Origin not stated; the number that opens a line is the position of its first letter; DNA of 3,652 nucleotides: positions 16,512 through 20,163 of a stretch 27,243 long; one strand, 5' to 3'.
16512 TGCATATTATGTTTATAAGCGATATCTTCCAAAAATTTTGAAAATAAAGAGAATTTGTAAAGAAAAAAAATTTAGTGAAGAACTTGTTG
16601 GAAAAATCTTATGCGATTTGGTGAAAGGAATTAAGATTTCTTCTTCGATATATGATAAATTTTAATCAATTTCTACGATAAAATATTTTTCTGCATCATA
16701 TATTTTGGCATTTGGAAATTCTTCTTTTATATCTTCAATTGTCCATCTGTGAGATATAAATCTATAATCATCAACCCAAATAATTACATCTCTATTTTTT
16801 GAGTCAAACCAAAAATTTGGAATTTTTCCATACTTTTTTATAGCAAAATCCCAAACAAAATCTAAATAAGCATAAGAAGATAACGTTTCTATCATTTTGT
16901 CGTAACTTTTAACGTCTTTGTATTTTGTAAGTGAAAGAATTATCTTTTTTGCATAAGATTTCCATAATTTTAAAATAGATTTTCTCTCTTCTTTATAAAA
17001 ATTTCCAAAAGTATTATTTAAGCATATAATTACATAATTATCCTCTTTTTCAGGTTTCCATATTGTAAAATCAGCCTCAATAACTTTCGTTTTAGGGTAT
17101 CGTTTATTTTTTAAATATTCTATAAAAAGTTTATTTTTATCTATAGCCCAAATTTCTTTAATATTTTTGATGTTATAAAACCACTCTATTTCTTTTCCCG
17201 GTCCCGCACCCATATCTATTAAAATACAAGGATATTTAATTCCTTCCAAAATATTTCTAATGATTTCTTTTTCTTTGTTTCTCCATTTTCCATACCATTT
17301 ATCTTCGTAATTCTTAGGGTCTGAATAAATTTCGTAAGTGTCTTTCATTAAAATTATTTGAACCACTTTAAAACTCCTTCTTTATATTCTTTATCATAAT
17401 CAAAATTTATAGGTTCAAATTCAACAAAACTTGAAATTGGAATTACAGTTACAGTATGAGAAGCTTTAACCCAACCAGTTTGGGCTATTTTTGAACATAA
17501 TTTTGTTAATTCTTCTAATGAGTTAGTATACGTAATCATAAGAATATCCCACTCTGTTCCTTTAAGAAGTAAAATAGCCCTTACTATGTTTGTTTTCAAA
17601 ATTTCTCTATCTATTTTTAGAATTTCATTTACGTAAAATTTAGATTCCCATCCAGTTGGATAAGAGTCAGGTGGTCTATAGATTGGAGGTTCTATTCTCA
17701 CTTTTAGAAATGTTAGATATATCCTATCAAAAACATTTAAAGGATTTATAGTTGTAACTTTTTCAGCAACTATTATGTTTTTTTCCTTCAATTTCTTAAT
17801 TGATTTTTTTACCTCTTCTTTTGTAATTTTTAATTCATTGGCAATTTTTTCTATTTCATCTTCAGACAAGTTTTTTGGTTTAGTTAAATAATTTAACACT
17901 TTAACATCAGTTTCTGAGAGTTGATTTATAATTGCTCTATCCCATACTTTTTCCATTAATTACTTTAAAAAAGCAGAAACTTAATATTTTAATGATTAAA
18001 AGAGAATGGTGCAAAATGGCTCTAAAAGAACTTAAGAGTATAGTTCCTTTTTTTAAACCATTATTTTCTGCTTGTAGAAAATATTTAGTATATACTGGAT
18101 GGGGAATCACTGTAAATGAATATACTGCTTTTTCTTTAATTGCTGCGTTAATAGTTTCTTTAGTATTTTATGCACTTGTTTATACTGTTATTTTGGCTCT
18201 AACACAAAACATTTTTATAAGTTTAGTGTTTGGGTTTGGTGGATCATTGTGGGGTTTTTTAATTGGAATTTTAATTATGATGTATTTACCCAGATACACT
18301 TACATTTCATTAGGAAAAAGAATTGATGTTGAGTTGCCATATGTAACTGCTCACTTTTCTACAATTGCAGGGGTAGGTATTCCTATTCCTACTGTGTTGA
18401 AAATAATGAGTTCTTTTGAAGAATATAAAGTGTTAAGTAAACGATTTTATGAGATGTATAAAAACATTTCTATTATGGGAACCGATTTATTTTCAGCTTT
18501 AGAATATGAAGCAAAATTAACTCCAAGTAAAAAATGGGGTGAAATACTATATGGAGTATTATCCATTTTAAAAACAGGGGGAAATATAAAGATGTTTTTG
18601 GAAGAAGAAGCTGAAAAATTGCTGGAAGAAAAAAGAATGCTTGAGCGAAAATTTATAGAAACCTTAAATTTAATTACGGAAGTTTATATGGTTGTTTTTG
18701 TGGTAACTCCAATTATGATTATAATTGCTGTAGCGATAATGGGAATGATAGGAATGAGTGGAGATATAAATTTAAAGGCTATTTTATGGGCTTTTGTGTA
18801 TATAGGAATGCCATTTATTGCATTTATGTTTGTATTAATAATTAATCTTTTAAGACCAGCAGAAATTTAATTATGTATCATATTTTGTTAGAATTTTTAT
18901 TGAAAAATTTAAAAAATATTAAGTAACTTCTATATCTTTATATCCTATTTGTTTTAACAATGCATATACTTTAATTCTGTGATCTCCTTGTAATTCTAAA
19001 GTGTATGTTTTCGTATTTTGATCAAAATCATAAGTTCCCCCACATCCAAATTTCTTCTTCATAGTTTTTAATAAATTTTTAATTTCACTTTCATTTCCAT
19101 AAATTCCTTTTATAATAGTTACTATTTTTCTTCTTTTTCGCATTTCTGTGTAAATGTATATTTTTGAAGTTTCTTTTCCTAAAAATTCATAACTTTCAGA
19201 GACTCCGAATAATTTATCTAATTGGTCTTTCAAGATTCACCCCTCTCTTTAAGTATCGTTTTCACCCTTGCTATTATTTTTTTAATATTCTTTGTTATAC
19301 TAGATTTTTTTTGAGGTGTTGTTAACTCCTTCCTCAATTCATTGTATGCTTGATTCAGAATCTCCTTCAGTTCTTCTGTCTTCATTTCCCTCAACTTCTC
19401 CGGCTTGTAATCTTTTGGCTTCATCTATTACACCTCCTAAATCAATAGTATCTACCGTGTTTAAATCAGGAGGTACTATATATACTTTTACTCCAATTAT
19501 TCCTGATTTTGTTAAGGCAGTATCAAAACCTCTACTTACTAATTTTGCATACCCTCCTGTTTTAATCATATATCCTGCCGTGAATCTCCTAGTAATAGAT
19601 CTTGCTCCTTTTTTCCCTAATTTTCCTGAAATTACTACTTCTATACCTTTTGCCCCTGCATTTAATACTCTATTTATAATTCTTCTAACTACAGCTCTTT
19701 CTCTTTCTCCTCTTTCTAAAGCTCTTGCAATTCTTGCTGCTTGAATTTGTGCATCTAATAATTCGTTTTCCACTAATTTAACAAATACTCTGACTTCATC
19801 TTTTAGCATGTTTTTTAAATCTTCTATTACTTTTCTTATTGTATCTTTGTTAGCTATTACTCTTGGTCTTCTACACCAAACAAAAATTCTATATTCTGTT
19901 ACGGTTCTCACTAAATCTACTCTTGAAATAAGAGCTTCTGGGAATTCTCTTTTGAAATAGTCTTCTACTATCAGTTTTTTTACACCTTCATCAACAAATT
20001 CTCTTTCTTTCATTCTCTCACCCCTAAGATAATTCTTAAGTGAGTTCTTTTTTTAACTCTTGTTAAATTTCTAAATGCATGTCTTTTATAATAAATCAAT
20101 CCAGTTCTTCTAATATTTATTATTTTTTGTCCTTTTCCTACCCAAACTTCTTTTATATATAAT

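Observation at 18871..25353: Both RNase P protein genes are missing from their conserved slots: candidate RNase P-less or HARP-using archaeon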

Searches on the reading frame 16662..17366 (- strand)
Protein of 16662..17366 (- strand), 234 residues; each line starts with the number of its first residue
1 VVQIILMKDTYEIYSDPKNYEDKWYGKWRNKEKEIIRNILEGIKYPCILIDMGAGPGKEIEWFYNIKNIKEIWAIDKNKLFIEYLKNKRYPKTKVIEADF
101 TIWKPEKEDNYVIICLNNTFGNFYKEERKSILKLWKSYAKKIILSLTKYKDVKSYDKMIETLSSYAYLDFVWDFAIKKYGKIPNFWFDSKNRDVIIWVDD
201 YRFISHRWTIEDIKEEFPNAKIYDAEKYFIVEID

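Call 13: search_protein_families(library=pfam, proteins=[window:16662-17366:-], max_evalue=0.01)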
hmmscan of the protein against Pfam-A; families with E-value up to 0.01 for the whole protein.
window:16662-17366:- (234 aa): 2 families
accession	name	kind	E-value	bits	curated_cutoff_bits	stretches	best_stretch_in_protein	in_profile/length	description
PF13649.12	Methyltransf_25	-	0.0001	23.4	27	1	50-137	2-91/97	Methyltransferase domain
PF10017.15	Methyltransf_33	-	0.0087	15.6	23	0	32-146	45-177/304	Histidine-specific methyltransferase, SAM-dependent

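Call 30: search_protein_families(library=ncbifam, proteins=[window:16662-17366:-], max_evalue=1)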
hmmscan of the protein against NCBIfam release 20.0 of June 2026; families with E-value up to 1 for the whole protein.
window:16662-17366:- (234 aa): 1 family
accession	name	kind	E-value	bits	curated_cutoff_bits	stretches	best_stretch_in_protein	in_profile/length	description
NF002463.0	PRK01683.1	equivalog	5e-05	23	297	1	46-144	32-126/258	trans-aconitate 2-methyltransferase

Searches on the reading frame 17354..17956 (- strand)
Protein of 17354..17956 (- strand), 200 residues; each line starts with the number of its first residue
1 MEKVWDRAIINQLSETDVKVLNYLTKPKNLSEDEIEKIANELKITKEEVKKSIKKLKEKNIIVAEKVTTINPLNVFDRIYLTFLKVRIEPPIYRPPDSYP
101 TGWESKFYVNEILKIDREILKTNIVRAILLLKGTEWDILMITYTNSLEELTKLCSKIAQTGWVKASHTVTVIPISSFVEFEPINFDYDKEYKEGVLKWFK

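Call 13: search_protein_families(library=pfam, proteins=[window:17354-17956:-], max_evalue=0.01)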
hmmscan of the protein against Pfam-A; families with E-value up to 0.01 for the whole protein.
window:17354-17956:- (200 aa): 4 families
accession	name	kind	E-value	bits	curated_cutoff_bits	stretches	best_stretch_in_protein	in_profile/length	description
PF01978.25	TrmB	-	0.00063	20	25.6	1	13-68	6-58/68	Sugar-specific transcriptional regulator TrmB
PF22451.2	NirdL-like_HTH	-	0.0023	17.9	27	1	37-62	21-46/47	Siroheme decarboxylase NirDL-like HTH domain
PF14394.12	DUF4423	-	0.0029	17.9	30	1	24-67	29-71/165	Domain of unknown function (DUF4423)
PF02002.24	TFIIE_alpha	-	0.0063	16.8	22.9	1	12-64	9-59/105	TFIIE alpha subunit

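Call 30: search_protein_families(library=ncbifam, proteins=[window:17354-17956:-], max_evalue=1)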
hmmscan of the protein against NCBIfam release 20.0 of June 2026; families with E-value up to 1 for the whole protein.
window:17354-17956:- (200 aa): 15 families
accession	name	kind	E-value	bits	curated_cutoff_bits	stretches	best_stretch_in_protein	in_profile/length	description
NF053606.1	Sta1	subfamily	8.6e-10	38.6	80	1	10-68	15-70/100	Sta1 family transcriptional regulator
NF040939.2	trans_reg_lrs14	equivalog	2e-07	31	90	1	10-68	16-72/103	Lrs14 family HTH-type transcriptional regulator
NF040947.1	trans_reg_LysM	equivalog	9e-06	25.5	180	1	14-62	2-47/136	HTH-type transcriptional regulator LysM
NF053758.1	ChrTpTrnRegChrS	equivalog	0.0015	18.4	250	1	10-90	9-84/158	chromate efflux transcriptional regulator ChrS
NF040728.1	MerB_rel_SaoL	equivalog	0.0061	16.5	140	1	29-71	28-71/159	MerB-like organometallic lyase SaoL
TIGR01884.1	cas_HTH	subfamily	0.0073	15.7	60.2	1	10-65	137-189/202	CRISPR-associated CARF protein Csa3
NF040708.3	Siroheme_Dcarb_AhbA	equivalog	0.015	15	140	1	19-62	3-46/144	siroheme decarboxylase subunit alpha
NF003210.0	PRK04172.1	equivalog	0.017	14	350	1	11-67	2-55/496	phenylalanine--tRNA ligase subunit alpha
TIGR01889.1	Staph_reg_Sar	paralog_domain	0.033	14.5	62.6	1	13-62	23-73/109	staphylococcal accessory regulator family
TIGR00122.1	birA_repr_reg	equivalog_domain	0.053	13.4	70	1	30-59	9-40/69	biotin operon repressor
NF038251.1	AdcR_fam_Zn_TF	equivalog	0.083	13.1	175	1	36-68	53-85/143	zinc-dependent MarR family transcriptional regulator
NF011554.0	PRK14981.1-6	equivalog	0.1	13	147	1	5-54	22-71/107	DNA-directed RNA polymerase subunit F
NF040820.1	trans_reg_LrpA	equivalog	0.1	12.5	250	1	14-73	3-58/141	HTH-type transcriptional regulator LrpA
NF041750.1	Drt5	equivalog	0.11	11.4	550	1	10-59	292-341/484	antiviral reverse transcriptase Drt5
NF045950.1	MAG6090_repeat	domain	0.82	10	25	0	36-61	19-44/49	MAG6090-like repeat-containing lipoprotein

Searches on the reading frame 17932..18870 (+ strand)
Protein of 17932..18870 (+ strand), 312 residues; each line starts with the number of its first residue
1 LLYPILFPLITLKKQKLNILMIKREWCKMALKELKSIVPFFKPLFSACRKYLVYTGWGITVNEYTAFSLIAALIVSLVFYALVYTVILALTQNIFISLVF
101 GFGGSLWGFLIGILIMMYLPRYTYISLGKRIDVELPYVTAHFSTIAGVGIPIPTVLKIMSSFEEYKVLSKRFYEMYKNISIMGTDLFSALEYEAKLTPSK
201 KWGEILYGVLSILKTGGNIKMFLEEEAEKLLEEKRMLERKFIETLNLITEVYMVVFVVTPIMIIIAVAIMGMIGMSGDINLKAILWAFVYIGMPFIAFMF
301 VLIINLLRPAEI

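Call 6: search_protein_families(library=pfam, proteins=[window:17932-18870:+], max_evalue=0.01)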
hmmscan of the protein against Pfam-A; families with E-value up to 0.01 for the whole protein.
window:17932-18870:+ (312 aa): 1 family
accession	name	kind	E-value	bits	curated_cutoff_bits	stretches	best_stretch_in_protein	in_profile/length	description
PF00482.28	T2SSF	-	4.2e-13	49.8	25.2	1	140-265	3-123/125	Type II secretion system (T2SS), protein F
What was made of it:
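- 17932..18870 (+): TadC/FlaJ-like membrane protein (T2SSF domain), convergent with SUI1. PF00482, E 4.2e-13 (call 6).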

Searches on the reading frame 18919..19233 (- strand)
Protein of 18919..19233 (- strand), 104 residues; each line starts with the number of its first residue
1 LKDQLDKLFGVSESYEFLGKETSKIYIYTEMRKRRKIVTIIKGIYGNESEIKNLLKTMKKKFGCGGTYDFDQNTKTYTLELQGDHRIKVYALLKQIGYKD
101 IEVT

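Call 6: search_protein_families(library=pfam, proteins=[window:18919-19233:-], max_evalue=0.01)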
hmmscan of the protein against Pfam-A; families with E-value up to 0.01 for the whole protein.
window:18919-19233:- (104 aa): 2 families
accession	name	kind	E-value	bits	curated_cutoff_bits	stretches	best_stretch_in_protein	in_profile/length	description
PF01253.27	SUI1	-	3.3e-20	72.8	25.5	1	22-99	2-77/77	Translation initiation factor SUI1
PF05046.19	Img2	-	2.5e-06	28.1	34.4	1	23-96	11-82/84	Mitochondrial large subunit ribosomal protein (Img2)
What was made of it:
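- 18919..19233 (-): SUI1/aIF1, last gene of the L3-to-SUI1 unit. PF01253, E 3.3e-20 (call 6).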

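Call 8: find_encoding_contigs(protein=window:18919-19233:-, flank=10000, max_places=6)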
Protein window:18919-19233:- (104 aa): 3 contigs read that carry it; 3 places shown.
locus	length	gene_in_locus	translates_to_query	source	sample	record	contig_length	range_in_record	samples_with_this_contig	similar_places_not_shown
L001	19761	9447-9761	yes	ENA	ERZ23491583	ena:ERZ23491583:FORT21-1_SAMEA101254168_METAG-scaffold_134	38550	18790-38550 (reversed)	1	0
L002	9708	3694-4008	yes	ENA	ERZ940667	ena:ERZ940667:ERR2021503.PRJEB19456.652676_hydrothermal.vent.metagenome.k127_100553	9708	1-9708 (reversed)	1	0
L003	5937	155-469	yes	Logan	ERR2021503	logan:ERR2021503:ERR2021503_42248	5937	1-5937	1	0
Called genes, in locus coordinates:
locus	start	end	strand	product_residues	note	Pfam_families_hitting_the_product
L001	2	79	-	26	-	?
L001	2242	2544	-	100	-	PF01198:Ribosomal_L31e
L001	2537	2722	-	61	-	-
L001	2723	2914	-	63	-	PF01984:dsDNA_bind (weak)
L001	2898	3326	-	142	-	PF01090:Ribosomal_S19e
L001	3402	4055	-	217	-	-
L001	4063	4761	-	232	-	-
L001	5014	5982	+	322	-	PF00297:Ribosomal_L3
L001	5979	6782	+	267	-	PF00573:Ribosomal_L4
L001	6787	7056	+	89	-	PF00276:Ribosomal_L23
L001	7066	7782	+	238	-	PF03947:Ribosomal_L2_C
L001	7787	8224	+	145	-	PF00203:Ribosomal_S19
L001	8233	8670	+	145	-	PF00237:Ribosomal_L22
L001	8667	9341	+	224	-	PF00189:Ribosomal_S3_C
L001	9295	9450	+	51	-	-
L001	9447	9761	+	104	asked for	PF05046:Img2 (weak), PF01253:SUI1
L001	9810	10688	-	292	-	PF00482:T2SSF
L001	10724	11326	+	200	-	-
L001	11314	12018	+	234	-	-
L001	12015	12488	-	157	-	PF04312:DUF460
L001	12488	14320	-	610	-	PF01336:tRNA_anti-codon (weak), PF01368:DHH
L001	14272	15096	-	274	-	PF25145:NfeD1b_N (weak), PF01343:Peptidase_S49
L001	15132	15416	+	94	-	PF01588:tRNA_bind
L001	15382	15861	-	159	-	-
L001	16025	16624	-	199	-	-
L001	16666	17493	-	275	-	-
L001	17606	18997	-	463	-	PF00344:SecY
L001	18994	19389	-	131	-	PF00828:Ribosomal_L27A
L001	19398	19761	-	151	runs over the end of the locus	PF00327:Ribosomal_L30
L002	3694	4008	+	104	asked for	PF05046:Img2 (weak), PF01253:SUI1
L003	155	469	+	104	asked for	PF05046:Img2 (weak), PF01253:SUI1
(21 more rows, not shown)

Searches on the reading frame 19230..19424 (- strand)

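Call 6: search_protein_families(library=pfam, proteins=[window:19230-19424:-], max_evalue=0.01)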
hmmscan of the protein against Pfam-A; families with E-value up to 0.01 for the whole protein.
window:19230-19424:- (64 aa): 1 family
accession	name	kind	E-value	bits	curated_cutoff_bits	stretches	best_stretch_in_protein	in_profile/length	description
PF00831.28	Ribosomal_L29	-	3.5e-05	24.1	24.5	1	10-61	2-57/57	Ribosomal L29 protein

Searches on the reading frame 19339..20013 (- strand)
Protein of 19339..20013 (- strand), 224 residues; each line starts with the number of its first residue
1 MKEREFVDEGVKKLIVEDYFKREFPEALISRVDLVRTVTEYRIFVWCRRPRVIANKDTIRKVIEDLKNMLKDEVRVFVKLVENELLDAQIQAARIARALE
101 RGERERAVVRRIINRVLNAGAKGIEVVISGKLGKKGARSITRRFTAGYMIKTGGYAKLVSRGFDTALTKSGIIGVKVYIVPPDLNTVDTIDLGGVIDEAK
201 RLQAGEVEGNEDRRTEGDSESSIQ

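Call 9: find_related_loci(query=window:19339-20013:-, collection=genome_contigs, flank=10000)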
Query window:19339-20013:- (224 aa) in genome_contigs; peptide patterns used: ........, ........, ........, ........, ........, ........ (x = any residue, [..] = any of these).
198 stretches matched a pattern; 2 encode a relative of the query (tblastn E <= 1e-3); 2 distinct loci.
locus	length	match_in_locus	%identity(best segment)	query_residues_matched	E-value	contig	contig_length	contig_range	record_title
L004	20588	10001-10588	36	1-192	9e-28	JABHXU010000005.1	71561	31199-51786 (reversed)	MAG: archaeon isolate SI047_bin43 k141_673225, whole genome shotgun sequence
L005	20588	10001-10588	33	1-192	4e-26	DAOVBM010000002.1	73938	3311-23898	MAG TPA_asm: Candidatus Woesearchaeota archaeon isolate CSMAG_1005 CSMAG_1005_k141_5748369_length_73938_cov_10.9533, who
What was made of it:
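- On RNase P-less archaeon (N. equitans type): The rest of the genome could not be fetched, and the genome collection returned only distant relatives (call 9).
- Tried and rejected: A scan of the genome collection with S3 returned only two distant Woesearchaeota-like loci at 33-36% identity (call 9).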

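Call 13: search_protein_families(library=pfam, proteins=[L004:11220-11438:+, L005:11332-11595:+], max_evalue=0.01)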
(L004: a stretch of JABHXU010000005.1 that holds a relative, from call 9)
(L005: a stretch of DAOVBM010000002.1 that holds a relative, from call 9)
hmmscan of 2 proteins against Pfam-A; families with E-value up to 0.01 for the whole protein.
L004:11220-11438:+ (72 aa): 3 families
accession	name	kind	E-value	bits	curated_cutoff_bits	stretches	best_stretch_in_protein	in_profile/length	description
PF01868.21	RNase_P-MRP_p29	-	5.3e-10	39.5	27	1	1-70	4-83/84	Ribonuclease P/MRP, subunit p29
PF21838.2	DUF6897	-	0.00022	21.3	23.9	1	3-38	7-43/58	Domain of unknown function (DUF6897)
PF21166.2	LSM12_LSM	-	0.003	17.7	29.5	1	6-42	6-45/60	LSM12, LSM domain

L005:11332-11595:+ (87 aa): 1 family
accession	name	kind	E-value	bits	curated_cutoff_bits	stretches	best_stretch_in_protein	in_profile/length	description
PF01868.21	RNase_P-MRP_p29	-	1.7e-23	82.8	27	1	8-86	5-84/84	Ribonuclease P/MRP, subunit p29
